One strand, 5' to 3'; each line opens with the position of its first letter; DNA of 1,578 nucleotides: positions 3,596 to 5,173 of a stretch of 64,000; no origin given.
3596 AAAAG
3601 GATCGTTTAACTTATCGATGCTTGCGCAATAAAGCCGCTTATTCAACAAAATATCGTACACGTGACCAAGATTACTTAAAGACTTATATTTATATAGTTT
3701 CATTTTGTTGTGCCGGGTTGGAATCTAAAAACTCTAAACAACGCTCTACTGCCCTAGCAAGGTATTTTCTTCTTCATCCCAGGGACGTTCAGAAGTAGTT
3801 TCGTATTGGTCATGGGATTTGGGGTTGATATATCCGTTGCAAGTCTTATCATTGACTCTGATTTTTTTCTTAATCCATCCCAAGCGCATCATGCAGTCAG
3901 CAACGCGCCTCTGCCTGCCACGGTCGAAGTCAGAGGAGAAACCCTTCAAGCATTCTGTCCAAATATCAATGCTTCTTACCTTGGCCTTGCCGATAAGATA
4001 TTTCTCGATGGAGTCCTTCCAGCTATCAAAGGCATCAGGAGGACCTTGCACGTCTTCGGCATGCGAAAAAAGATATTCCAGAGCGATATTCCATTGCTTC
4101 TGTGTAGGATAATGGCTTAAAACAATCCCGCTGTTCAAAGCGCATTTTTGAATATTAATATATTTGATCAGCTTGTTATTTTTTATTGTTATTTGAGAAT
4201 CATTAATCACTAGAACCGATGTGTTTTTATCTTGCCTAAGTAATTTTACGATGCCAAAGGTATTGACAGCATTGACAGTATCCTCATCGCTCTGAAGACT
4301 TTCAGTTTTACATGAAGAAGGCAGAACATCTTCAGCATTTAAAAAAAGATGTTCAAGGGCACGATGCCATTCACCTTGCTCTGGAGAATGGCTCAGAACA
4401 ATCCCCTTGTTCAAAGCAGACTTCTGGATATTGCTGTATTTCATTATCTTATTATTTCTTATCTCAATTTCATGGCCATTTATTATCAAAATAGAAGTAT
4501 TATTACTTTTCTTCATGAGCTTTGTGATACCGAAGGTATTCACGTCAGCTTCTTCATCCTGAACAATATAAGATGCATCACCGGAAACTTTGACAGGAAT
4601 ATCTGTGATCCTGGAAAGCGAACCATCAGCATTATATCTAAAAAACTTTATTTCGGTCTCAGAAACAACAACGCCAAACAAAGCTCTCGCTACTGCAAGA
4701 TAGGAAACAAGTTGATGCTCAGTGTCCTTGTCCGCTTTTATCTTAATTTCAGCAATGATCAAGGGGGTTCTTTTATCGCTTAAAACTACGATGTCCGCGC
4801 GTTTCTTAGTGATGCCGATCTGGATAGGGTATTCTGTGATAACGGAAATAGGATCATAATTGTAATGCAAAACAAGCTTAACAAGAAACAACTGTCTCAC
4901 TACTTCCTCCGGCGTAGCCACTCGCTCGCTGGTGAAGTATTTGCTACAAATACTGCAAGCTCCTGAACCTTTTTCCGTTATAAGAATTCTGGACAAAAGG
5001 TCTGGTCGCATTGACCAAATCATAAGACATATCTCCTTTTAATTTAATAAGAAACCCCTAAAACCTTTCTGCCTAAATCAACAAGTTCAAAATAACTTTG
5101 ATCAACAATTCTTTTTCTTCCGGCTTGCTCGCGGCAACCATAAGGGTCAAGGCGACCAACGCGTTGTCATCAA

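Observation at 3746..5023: Unusual architecture: HsdR-N-type PD-(D/E)xK domain + two ~92-aa internal repeats of an unassigned domain + VirE/primase-C-like tail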

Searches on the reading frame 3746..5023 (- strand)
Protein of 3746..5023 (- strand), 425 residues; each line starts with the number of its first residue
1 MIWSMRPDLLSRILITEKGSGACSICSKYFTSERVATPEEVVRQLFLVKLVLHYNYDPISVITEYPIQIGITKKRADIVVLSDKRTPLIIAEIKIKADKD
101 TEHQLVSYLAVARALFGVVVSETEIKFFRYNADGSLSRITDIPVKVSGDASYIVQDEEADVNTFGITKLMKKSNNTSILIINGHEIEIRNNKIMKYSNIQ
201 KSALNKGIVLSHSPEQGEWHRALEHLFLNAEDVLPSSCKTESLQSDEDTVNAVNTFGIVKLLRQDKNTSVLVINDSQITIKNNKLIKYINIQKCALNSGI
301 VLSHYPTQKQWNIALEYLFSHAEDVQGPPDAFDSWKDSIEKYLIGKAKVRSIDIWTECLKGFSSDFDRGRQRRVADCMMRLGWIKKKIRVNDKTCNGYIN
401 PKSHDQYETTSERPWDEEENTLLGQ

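Call 3: search_protein_families(library=pfam, proteins=[window:3746-5023:-], max_evalue=1)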
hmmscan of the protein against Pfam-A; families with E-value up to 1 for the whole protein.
window:3746-5023:- (425 aa): 4 families
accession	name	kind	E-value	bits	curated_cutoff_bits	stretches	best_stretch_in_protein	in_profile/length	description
PF13588.12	HSDR_N_2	-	3.1e-18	66.3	25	1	38-143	1-110/110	Type I restriction enzyme R protein N terminus (HSDR_N)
PF06138.17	Chordopox_E11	-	0.04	14.7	27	1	104-171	37-105/126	Chordopoxvirus E11 protein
PF01939.22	NucS_C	-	0.045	14.2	24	0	61-111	23-69/124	Endonuclease NucS C-terminal domain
PF09310.15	PD-C2-AF1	-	0.068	12.8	25.7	0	234-276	202-244/249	POU domain, class 2, associating factor 1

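Call 4: search_protein_families(library=ncbifam, proteins=[window:3746-5023:-], max_evalue=1)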
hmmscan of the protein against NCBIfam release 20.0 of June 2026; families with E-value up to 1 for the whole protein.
window:3746-5023:- (425 aa): 0 families

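Call 8: search_protein_families(library=phrogs, proteins=[window:3746-5023:-], max_evalue=1)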
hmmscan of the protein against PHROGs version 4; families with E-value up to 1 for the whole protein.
window:3746-5023:- (425 aa): 3 families
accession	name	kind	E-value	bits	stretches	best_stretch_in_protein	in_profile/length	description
phrog_4225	-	DNA, RNA and nucleotide metabolism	0.00026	21.1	1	45-128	31-119/357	endonuclease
phrog_16129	-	integration and excision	0.21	12.5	0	166-196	27-60/67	excisionase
phrog_33310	-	unknown function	0.21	12.5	1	108-149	107-146/157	-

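Call 9: search_protein_families(library=padloc, proteins=[window:3746-5023:-], max_evalue=1)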
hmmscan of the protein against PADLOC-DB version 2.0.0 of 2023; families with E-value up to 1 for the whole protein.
window:3746-5023:- (425 aa): 5 families
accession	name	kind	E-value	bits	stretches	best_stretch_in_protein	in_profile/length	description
PDLC03034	MTase_I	-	3.1e-16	56.8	1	36-156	55-177/672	Type I methyltransferase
PDLC03030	MTase_I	-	1.1e-07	28.8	1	27-104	39-115/670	Type I methyltransferase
PDLC03018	MTase_I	-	2e-05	21.2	1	35-192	21-185/749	Type I methyltransferase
PDLC02651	DrmMII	-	0.0045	13.9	1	65-142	158-235/371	DrmMII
PDLC03474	REase_II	-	0.032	12.6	1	355-386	78-107/129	Type II restriction enzyme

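Call 10: search_solved_structures(query=window:3746-5023:-, max_evalue=10, show_alignments=2)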
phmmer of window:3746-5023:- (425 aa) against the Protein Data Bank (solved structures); distinct sequences matched with E-value up to 10: 1.
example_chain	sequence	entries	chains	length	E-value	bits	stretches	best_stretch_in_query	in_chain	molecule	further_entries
5exi_A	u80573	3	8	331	0.41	12.6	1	322-382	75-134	Lipoyl synthase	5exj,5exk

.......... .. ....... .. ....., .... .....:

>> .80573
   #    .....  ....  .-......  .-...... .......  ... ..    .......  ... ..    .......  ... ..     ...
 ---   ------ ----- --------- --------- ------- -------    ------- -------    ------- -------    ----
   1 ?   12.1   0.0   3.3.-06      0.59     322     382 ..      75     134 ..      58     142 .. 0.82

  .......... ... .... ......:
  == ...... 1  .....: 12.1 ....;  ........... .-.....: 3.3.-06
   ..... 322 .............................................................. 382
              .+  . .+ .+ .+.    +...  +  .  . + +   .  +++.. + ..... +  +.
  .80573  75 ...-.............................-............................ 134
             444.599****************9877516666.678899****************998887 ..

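Call 11: find_homologous_proteins(query=window:3746-5023:-, max_evalue=0.001)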
Query window:3746-5023:- (425 aa): 20 proteins with E <= 0.001 among 4903 candidates.
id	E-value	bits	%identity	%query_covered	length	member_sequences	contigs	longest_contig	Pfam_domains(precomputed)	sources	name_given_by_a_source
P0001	7.1e-280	946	100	99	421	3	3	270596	PF13588.13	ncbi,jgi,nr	ncbi:MAG TPA: type I restriction enzyme HsdR N-terminal domain-containing protein [Candidatus Omnitr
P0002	1.9e-42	164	40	55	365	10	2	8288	PF13588.13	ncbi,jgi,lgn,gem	-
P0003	2.0e-41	160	39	55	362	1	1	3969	PF13588.13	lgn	-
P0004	4.9e-38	149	39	54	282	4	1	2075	PF13588.13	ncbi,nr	ncbi:MAG TPA: type I restriction enzyme HsdR N-terminal domain-containing protein, partial [Turnerie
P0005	1.1e-37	148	70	23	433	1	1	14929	PF05272.18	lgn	-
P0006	3.4e-19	87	51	22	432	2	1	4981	PF05272.18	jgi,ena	-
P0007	8.3e-10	56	41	29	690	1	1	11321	PF02384.23,PF07669.18,PF13588.13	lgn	-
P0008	1.0e-8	53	37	28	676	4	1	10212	PF02384.23,PF07669.18,PF13588.13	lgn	-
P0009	3.0e-8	51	35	32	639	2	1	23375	PF02384.23,PF07669.18,PF13588.13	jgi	jgi:type I restriction enzyme M protein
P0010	7.7e-8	50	40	26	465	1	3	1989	PF02384.23,PF13588.13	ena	-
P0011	1.5e-7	49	38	26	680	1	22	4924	PF02384.23,PF13588.13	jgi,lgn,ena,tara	jgi:type I restriction enzyme M protein|tara:strand:- start:1468 stop:3510 length:2043 start_codon:y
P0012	1.5e-7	49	38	26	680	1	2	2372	PF02384.23,PF13588.13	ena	-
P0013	4.2e-7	47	35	32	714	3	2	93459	PF02384.23,PF13588.13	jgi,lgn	-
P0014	4.8e-7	47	40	25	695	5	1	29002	PF02384.23,PF07669.18,PF13588.13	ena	-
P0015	5.1e-7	47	35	35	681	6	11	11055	PF02384.23,PF07669.18,PF13588.13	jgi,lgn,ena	jgi:type I restriction enzyme M protein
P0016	2.0e-5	42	35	26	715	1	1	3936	PF02384.23,PF07669.18,PF13588.13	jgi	jgi:type I restriction enzyme M protein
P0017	2.1e-5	42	38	26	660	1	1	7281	PF02384.23,PF07669.18,PF13588.13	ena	-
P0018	5.7e-5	40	34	33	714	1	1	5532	PF02384.23,PF07669.18,PF13588.13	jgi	jgi:type I restriction enzyme M protein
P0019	3.7e-4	38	43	20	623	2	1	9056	PF02384.23,PF07669.18,PF01170.25,PF13588.13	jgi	jgi:type I restriction enzyme M protein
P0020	6.3e-4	37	41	20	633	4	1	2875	PF02384.23,PF07669.18,PF01170.25,PF13588.13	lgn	-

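Call 13: find_encoding_contigs(protein=P0005, flank=10000, max_places=4)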
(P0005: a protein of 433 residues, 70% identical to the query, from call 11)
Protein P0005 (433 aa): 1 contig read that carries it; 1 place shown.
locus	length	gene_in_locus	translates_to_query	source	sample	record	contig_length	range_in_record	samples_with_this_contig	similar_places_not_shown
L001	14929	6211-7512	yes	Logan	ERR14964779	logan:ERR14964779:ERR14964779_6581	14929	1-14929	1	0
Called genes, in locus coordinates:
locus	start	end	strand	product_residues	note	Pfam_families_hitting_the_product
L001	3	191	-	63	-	?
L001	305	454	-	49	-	-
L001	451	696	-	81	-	PF23858:DUF7220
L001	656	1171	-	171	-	PF02945:Endonuclease_7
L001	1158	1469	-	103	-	PF18909:dGTP_diPhyd_N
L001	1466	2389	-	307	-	-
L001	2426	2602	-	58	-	-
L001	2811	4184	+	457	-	PF00176:SNF2-rel_dom, PF04851:ResIII, PF00271:Helicase_C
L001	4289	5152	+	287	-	-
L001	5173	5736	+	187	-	-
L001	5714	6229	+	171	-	PF01807:Zn_ribbon_DnaG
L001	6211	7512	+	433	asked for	PF05272:VapE-like_dom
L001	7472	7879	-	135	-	-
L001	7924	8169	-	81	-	-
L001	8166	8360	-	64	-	-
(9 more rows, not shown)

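Call 14: find_encoding_contigs(protein=P0002, flank=10000, max_places=4)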
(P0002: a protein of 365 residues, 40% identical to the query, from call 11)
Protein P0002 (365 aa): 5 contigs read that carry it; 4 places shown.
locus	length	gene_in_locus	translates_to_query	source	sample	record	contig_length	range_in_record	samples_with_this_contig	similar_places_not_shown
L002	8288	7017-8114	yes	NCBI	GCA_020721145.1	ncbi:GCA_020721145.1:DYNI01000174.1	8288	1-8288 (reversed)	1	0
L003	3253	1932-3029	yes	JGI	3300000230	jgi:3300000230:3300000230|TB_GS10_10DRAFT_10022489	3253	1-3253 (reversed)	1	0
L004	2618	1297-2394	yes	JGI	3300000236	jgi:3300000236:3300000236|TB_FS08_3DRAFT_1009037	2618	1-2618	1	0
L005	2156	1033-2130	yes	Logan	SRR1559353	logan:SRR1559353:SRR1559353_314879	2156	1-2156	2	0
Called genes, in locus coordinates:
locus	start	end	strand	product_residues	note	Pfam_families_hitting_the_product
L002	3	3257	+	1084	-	?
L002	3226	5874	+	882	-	PF08479:POTRA_2 (faint), PF07244:POTRA, PF01103:Omp85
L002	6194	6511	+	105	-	PF01909:NTP_transf_2, PF18765:Polbeta (weak)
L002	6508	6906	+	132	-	PF05168:HEPN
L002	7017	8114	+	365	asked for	PF13588:HSDR_N_2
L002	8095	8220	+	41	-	-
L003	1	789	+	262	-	?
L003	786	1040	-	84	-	-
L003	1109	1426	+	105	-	PF18765:Polbeta (faint), PF01909:NTP_transf_2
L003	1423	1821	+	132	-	PF05168:HEPN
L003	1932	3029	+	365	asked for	PF13588:HSDR_N_2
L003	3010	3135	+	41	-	-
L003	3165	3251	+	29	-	?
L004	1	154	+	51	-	?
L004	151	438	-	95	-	-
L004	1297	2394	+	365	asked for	PF13588:HSDR_N_2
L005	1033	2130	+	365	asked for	PF13588:HSDR_N_2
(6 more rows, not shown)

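Call 18: search_protein_families(library=pfam, proteins=[P0005, P0002, P0004], max_evalue=10)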
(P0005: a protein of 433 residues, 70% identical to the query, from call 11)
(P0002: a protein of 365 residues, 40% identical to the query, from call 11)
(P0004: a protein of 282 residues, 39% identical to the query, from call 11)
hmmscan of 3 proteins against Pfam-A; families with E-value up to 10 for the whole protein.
P0005 (433 aa): 2 families
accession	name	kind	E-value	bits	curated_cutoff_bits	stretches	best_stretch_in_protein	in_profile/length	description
PF05272.17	VapE-like_dom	-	1e-64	218.4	25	1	125-339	1-213/217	Virulence-associated protein E-like domain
PF19263.5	DUF5906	-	0.00024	22.2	27.6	1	181-286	2-114/114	Family of unknown function (DUF5906)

P0002 (365 aa): 4 families
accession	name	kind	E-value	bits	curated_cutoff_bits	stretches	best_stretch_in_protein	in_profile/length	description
PF13588.12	HSDR_N_2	-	4.8e-21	75.4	25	1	35-139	1-110/110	Type I restriction enzyme R protein N terminus (HSDR_N)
PF06250.17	YhcG_C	-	0.00087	19.6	32.5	1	59-110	47-99/157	YhcG PDDEXK nuclease domain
PF04313.20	HSDR_N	-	0.0028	18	25.1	1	61-107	117-163/198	Type I restriction enzyme R protein N terminus (HSDR_N)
PF13366.12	PDDEXK_3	-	0.031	15.1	22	1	54-116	44-103/117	PD-(D/E)XK nuclease superfamily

P0004 (282 aa): 1 family
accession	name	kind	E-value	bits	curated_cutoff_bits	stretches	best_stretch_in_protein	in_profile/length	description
PF13588.12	HSDR_N_2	-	2.1e-17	63.6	25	1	37-141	1-110/110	Type I restriction enzyme R protein N terminus (HSDR_N)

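Call 25: find_encoding_contigs(protein=P0001, flank=10000, max_places=4)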
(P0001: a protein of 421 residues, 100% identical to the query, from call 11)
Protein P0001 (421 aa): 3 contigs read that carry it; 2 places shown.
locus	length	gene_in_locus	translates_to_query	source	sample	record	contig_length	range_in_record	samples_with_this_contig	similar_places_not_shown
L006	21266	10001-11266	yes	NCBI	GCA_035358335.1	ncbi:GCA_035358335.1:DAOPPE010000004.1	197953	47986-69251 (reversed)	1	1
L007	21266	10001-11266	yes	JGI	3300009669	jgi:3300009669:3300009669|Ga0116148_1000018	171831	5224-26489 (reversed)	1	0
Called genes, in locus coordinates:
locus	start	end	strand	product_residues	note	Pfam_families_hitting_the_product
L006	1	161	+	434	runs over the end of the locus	PF13393:tRNA-synt_His, PF00587:tRNA-synt_2b, PF03129:HGTP_anticodon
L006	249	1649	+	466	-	PF01336:tRNA_anti-codon, PF00152:tRNA-synt_2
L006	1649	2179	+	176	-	PF01476:LysM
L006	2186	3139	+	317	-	PF01695:IstB_IS21 (weak), PF02562:PhoH, PF13245:AAA_19 (weak), PF13604:AAA_30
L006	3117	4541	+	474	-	PF07698:7TM-7TMR_HD, PF01966:HD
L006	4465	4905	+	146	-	PF02130:YbeY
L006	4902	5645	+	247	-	PF11967:RecO_N, PF02565:RecO_C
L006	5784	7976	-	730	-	PF00270:DEAD, PF04851:ResIII, PF22527:DEXQc_Suv3 (weak), PF00271:Helicase_C, PF21280:Helicase_dom4_arc, PF14520:HHH_5 (weak)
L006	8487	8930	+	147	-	PF02580:Tyr_Deacylase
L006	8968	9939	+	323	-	PF13310:Virulence_RhuM, PF02661:Fic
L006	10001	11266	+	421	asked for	PF13588:HSDR_N_2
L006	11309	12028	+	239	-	-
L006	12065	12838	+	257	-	PF01026:TatD_DNase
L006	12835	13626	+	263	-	-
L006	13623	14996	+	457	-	PF14691:Fer4_20, PF13738:Pyr_redox_3 (faint), PF00070:Pyr_redox (faint), PF00890:FAD_binding_2 (weak), PF03486:HI0933_like (weak), PF07992:Pyr_redox_2, PF13450:NAD_binding_8 (weak)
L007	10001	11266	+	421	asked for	PF13588:HSDR_N_2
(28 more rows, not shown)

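Call 32: predict_structure(alignment_id=A2)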
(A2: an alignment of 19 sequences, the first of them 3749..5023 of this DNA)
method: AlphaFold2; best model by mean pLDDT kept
length: 425 residues; sequences in the alignment: 19
mean_pLDDT: 58.4   pTM: 0.40
mean pLDDT of the five models: 58.4, 56.4, 56.2, 56.1, 54.3
residues with pLDDT >= 90: 52; 70-90: 92; 50-70: 107; < 50: 174
segments of 3 or more residues with pLDDT < 50: 147-165, 231-335, 343-347, 357-366, 389-395, 404-425
pLDDT, mean of each block of 10 residues (from residue 1): 75 85 86 89 92 87 87 89 86 88 89 89 90 83 60 33 51 59 63 63 62 53 51 32 29 30 26 25 24 24 32 38 34 49 50 51 53 65 54 52 46 44 33
secondary structure, 60 per line:
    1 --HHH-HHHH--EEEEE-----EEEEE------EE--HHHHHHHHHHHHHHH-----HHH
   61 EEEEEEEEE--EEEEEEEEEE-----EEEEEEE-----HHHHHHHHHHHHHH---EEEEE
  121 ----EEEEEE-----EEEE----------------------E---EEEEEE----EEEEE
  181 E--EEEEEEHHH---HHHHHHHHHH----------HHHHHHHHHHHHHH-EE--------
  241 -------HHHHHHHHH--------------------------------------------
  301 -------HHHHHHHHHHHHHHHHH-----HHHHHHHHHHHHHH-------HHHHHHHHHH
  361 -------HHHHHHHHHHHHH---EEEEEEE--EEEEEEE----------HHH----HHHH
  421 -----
elements in order: H7-10 E13-17 E23-27 H38-52 E61-69 E72-81 E87-93 H99-112 E116-120 E125-130 E136-139 E166-171 E176-181 E184-189 H196-205 H216-229 H248-256 H308-324 H330-343 H351-360 H368-380 E384-390 E393-399 H417-420

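Call 40: find_homologous_proteins(query=A4, max_evalue=1e-10)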
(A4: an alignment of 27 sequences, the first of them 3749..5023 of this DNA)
Query A4 (27 sequences) (425 aa, profile of the alignment): 23 proteins with E <= 1e-10 among 8000 candidates.
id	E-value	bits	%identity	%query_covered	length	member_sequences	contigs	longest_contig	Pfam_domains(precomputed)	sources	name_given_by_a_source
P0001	6.8e-114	399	100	99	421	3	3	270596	PF13588.13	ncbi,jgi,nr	ncbi:MAG TPA: type I restriction enzyme HsdR N-terminal domain-containing protein [Candidatus Omnitr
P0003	1.1e-106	375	39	55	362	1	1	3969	PF13588.13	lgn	-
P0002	5.0e-106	373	40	55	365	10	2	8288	PF13588.13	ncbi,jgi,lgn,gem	-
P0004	6.6e-91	323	39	54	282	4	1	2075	PF13588.13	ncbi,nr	ncbi:MAG TPA: type I restriction enzyme HsdR N-terminal domain-containing protein, partial [Turnerie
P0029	8.3e-33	132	25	38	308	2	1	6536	-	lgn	-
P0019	1.4e-28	118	43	20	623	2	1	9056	PF02384.23,PF07669.18,PF01170.25,PF13588.13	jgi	jgi:type I restriction enzyme M protein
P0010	2.1e-27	115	40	26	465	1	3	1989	PF02384.23,PF13588.13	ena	-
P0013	4.0e-27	114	35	32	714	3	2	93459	PF02384.23,PF13588.13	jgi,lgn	-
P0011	6.5e-27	113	38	26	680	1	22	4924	PF02384.23,PF13588.13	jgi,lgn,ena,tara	jgi:type I restriction enzyme M protein|tara:strand:- start:1468 stop:3510 length:2043 start_codon:y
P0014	7.1e-27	113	40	25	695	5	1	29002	PF02384.23,PF07669.18,PF13588.13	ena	-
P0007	7.5e-27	113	41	29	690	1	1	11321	PF02384.23,PF07669.18,PF13588.13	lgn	-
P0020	1.3e-26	112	41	20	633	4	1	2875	PF02384.23,PF07669.18,PF01170.25,PF13588.13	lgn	-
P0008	1.6e-25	108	37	28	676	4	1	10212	PF02384.23,PF07669.18,PF13588.13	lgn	-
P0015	5.0e-25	107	35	35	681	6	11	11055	PF02384.23,PF07669.18,PF13588.13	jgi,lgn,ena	jgi:type I restriction enzyme M protein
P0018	1.6e-24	105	34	33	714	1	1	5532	PF02384.23,PF07669.18,PF13588.13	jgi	jgi:type I restriction enzyme M protein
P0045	1.6e-24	105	44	20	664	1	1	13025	PF02384.23,PF07669.18,PF13588.13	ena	-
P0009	7.1e-24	103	35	32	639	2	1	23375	PF02384.23,PF07669.18,PF13588.13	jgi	jgi:type I restriction enzyme M protein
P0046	6.6e-23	100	38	26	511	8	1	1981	PF02384.23,PF13588.13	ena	-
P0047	3.4e-22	97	45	20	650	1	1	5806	PF02384.23,PF07669.18,PF13588.13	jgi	jgi:type I restriction enzyme M protein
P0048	3.9e-20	91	43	18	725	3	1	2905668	PF02384.23,PF13588.13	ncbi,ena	-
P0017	4.6e-20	90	38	26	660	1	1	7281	PF02384.23,PF07669.18,PF13588.13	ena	-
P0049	1.9e-19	88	44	20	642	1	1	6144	PF02384.23,PF07669.18,PF01170.25,PF13588.13,PF20473.5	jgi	jgi:type I restriction enzyme M protein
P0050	7.0e-12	63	33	27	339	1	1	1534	PF02384.23,PF13588.13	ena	-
